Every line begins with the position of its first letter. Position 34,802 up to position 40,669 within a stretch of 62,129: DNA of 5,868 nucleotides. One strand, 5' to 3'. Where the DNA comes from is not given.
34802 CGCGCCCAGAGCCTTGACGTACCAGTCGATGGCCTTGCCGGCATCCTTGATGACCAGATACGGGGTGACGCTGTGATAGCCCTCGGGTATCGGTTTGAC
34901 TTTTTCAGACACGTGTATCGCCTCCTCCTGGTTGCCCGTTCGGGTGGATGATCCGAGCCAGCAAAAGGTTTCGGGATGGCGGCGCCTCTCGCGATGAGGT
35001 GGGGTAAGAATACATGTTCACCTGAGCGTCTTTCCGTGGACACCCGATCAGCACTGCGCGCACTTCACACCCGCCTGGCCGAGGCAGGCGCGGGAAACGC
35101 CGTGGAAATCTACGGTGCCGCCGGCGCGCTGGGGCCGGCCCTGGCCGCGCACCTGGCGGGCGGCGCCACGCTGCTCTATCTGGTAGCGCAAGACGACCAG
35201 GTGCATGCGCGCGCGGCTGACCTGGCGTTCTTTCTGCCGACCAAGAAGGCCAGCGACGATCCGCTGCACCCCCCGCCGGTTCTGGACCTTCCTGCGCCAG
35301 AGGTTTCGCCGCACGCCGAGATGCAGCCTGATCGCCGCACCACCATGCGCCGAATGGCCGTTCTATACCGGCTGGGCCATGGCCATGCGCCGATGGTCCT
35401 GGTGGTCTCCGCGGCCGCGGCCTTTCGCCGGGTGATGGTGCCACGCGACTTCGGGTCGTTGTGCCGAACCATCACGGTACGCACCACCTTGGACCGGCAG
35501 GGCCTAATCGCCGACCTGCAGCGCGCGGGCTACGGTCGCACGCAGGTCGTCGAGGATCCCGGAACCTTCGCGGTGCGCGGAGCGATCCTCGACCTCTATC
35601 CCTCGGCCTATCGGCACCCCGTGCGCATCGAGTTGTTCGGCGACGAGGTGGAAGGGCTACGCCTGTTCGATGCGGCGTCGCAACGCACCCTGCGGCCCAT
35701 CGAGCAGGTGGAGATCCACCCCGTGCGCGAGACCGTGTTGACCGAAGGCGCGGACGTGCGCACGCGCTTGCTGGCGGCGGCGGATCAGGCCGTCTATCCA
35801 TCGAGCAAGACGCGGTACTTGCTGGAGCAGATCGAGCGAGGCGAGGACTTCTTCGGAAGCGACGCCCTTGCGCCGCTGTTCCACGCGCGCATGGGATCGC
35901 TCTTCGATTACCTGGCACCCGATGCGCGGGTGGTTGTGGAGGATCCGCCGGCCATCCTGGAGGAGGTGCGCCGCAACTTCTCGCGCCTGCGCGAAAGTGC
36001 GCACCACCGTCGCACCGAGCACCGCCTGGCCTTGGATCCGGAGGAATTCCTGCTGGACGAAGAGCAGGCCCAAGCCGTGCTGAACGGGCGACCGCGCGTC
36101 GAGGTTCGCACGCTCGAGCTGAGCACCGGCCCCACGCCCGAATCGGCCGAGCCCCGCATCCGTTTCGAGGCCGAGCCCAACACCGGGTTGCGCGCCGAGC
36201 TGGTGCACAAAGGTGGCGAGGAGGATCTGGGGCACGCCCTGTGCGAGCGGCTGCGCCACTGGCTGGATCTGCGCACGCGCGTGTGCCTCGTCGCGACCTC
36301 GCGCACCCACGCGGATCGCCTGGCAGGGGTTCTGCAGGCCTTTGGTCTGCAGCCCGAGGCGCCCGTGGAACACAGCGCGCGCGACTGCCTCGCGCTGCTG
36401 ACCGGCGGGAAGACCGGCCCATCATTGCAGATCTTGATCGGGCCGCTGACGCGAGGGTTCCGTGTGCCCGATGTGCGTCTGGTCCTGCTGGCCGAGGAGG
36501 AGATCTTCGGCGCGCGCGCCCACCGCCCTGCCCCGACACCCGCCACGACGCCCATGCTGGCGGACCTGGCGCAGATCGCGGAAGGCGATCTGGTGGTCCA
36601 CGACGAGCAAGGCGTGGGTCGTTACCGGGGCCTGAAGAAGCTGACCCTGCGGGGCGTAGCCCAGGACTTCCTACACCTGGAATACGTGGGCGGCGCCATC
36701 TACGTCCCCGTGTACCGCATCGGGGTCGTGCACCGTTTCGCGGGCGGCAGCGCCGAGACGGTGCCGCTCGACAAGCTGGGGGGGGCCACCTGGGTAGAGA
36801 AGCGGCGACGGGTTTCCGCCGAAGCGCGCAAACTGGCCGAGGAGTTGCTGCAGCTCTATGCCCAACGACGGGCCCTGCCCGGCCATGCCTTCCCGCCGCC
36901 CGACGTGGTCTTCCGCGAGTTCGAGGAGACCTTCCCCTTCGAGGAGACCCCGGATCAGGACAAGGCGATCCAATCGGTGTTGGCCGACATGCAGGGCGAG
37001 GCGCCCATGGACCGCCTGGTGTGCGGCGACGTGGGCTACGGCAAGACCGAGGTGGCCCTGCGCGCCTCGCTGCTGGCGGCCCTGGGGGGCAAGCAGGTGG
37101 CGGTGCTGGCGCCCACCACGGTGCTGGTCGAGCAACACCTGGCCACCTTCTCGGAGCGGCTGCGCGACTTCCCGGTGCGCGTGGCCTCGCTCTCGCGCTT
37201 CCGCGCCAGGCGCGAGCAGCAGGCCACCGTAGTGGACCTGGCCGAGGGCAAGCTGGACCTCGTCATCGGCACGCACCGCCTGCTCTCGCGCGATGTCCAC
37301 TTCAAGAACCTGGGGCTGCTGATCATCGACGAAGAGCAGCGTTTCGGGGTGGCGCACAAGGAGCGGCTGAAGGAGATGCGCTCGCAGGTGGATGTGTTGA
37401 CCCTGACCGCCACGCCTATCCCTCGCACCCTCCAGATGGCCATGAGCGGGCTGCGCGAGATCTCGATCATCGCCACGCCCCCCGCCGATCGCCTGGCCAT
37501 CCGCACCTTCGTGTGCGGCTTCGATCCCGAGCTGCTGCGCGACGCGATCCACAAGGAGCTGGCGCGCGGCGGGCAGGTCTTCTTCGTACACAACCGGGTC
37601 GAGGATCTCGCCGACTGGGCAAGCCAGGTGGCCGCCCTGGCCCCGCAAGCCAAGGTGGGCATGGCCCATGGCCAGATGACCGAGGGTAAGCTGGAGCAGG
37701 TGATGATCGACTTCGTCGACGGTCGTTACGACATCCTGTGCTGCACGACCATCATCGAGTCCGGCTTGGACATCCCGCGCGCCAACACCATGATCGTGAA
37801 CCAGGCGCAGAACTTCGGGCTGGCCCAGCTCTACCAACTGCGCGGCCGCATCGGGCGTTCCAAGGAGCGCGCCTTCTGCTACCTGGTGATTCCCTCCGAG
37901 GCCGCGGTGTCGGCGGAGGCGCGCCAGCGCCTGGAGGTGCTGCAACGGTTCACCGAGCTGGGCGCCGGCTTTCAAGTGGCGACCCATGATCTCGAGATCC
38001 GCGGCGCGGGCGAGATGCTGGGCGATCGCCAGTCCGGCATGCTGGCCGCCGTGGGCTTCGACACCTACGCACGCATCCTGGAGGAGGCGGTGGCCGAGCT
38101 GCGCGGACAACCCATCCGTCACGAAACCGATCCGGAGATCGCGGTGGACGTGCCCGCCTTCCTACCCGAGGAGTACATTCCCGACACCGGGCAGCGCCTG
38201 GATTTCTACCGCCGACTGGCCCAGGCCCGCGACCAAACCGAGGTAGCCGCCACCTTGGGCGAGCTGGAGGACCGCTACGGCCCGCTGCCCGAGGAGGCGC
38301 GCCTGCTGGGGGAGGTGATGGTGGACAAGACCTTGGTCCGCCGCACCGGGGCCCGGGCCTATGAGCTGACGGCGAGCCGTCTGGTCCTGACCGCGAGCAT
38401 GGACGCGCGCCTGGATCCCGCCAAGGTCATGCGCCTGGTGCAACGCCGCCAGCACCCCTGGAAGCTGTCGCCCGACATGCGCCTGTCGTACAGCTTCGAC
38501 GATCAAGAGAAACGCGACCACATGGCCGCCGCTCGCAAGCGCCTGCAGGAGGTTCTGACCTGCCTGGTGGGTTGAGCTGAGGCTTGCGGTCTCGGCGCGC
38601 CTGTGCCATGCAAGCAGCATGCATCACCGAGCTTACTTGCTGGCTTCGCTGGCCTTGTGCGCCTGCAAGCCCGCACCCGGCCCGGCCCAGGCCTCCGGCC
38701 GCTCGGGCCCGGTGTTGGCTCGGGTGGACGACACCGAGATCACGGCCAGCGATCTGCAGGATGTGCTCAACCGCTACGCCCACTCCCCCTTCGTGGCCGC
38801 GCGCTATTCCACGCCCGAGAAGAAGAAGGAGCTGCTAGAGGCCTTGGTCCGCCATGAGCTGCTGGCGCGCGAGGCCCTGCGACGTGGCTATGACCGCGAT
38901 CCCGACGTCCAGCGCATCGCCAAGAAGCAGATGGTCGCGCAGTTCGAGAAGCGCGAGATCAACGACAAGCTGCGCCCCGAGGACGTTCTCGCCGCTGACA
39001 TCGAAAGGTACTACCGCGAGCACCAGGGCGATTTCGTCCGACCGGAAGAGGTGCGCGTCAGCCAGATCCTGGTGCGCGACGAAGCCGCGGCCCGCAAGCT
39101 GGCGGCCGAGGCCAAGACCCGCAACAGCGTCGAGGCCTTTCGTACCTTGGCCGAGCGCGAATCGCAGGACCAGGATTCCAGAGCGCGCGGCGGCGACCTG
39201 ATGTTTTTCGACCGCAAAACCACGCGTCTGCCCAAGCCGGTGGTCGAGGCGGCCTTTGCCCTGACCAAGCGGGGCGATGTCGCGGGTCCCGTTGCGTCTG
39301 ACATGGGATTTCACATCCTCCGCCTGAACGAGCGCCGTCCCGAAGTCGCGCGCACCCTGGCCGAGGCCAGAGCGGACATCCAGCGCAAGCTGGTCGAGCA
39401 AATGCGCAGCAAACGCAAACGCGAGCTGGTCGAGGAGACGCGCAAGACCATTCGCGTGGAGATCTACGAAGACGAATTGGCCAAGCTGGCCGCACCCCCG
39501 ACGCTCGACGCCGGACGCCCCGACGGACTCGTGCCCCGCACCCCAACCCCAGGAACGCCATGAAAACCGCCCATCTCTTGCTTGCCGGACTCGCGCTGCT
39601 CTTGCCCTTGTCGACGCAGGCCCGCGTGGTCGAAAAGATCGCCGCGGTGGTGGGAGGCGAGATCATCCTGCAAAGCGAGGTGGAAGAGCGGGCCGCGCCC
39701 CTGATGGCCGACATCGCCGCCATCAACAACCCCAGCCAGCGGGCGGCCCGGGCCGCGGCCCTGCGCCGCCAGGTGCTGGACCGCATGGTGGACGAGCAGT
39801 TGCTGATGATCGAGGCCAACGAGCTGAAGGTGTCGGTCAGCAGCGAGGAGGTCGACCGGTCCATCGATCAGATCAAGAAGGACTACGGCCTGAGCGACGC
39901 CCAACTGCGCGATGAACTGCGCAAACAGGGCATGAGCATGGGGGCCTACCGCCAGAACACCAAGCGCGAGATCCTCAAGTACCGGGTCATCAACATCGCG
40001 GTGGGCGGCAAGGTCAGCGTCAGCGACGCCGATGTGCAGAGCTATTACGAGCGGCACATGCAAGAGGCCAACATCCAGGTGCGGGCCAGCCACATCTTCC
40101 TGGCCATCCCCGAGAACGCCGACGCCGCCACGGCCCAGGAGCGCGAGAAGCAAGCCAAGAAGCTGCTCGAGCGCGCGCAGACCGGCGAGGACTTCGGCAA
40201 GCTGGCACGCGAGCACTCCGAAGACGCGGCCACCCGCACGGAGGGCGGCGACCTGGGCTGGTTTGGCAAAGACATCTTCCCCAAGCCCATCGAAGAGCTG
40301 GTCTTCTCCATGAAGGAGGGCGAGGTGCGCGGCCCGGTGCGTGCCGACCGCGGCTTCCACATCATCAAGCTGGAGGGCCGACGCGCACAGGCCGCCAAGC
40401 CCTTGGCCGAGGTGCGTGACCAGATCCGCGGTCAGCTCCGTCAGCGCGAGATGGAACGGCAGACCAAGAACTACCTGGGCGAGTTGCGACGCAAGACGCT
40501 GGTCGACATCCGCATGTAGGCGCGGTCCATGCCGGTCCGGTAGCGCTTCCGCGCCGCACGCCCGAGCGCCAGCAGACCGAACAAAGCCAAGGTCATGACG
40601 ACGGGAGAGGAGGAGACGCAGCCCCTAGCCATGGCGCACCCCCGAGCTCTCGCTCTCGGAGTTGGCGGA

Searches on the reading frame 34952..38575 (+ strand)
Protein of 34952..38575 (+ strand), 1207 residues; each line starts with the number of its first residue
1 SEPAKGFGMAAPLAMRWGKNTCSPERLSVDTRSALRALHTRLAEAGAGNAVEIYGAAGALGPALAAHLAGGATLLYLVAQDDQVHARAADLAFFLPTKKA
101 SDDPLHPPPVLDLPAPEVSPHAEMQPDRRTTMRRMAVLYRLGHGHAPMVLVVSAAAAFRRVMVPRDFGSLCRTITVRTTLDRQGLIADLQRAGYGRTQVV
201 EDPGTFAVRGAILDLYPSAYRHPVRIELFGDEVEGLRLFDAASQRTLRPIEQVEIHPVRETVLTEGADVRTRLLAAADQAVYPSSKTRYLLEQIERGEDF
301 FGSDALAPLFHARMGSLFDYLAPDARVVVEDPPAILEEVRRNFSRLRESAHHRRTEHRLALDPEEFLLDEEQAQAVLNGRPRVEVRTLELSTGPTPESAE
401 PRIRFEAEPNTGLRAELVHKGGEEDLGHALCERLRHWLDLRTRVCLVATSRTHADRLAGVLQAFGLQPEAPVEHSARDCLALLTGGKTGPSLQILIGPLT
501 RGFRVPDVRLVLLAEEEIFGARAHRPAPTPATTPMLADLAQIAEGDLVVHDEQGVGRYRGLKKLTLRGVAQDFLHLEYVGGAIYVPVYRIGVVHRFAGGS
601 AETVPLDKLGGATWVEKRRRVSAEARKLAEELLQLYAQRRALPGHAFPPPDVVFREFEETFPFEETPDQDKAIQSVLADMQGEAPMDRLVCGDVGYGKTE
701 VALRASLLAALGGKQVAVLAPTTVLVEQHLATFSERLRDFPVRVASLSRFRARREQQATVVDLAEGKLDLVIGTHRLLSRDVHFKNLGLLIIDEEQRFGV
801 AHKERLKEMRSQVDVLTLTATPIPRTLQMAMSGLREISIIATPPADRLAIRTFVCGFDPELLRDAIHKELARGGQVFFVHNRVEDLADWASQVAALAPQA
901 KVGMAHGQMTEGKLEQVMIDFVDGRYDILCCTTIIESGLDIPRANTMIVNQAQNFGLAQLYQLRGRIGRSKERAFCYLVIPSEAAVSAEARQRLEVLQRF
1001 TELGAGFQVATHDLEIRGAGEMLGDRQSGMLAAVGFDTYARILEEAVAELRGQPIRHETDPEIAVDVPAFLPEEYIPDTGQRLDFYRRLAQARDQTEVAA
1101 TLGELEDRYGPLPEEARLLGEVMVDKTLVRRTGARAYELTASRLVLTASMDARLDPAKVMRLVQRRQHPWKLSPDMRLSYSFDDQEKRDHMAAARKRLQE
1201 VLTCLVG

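Call 51: search_protein_families(library=pfam, proteins=[window:34952-38575:+], max_evalue=0.0001)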
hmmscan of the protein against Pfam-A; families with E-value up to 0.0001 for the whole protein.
window:34952-38575:+ (1207 aa): 6 families
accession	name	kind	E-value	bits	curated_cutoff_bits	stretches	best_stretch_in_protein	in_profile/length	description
PF00270.35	DEAD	-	1e-23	84.4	26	1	666-828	1-165/167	DEAD/DEAH box helicase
PF17757.6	UvrB_inter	-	4.8e-23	81.5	22.9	1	174-259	3-89/91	UvrB interaction domain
PF03461.20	TRCF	-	1.2e-19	70.9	25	1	1065-1158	1-94/95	TRCF domain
PF00271.37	Helicase_C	-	7.5e-19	68.5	23.5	1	863-970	7-109/110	Helicase conserved C-terminal domain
PF02559.22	CarD_TRCF_RID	-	2e-13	50.6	23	1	544-595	3-55/57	CarD-like/TRCF RID domain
PF04851.21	ResIII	-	3.4e-08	34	22.5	1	665-822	4-162/164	Type III restriction enzyme, res subunit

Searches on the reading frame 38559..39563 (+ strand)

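Call 51: search_protein_families(library=pfam, proteins=[window:38559-39563:+], max_evalue=0.0001)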
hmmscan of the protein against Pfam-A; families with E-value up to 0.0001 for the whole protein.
window:38559-39563:+ (334 aa): 3 families
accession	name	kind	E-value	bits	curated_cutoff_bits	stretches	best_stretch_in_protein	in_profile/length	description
PF13145.12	Rotamase_2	-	3.1e-21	76.8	27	1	145-271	3-120/121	PPIC-type PPIASE domain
PF00639.27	Rotamase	-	4.1e-15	57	21.7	1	174-257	14-96/97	PPIC-type PPIASE domain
PF13616.12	Rotamase_3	-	2e-12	48.1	22.5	1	150-259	5-115/116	PPIC-type PPIASE domain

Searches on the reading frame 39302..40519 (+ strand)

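Call 52: search_protein_families(library=pfam, proteins=[window:39302-40519:+], max_evalue=0.0001)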
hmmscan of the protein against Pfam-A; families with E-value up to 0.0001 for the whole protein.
window:39302-40519:+ (405 aa): 6 families
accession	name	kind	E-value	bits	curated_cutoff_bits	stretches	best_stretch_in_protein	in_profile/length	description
PF00639.27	Rotamase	-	6.2e-26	91.7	21.7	1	264-358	1-96/97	PPIC-type PPIASE domain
PF13616.12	Rotamase_3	-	3.2e-25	89.4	22.5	1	254-358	11-113/116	PPIC-type PPIASE domain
PF09312.16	SurA_N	-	2.1e-18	67.1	30.8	1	110-228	1-116/118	SurA N-terminal domain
PF13145.12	Rotamase_2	-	4e-18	66.8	27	1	240-373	1-121/121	PPIC-type PPIASE domain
PF13624.11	SurA_N_3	-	1.2e-17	64.6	27.2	1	112-225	40-157/162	SurA-like N-terminal domain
PF13623.11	SurA_N_2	-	4.9e-09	36.6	28.5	1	110-191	39-122/145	SurA-like N-terminal domain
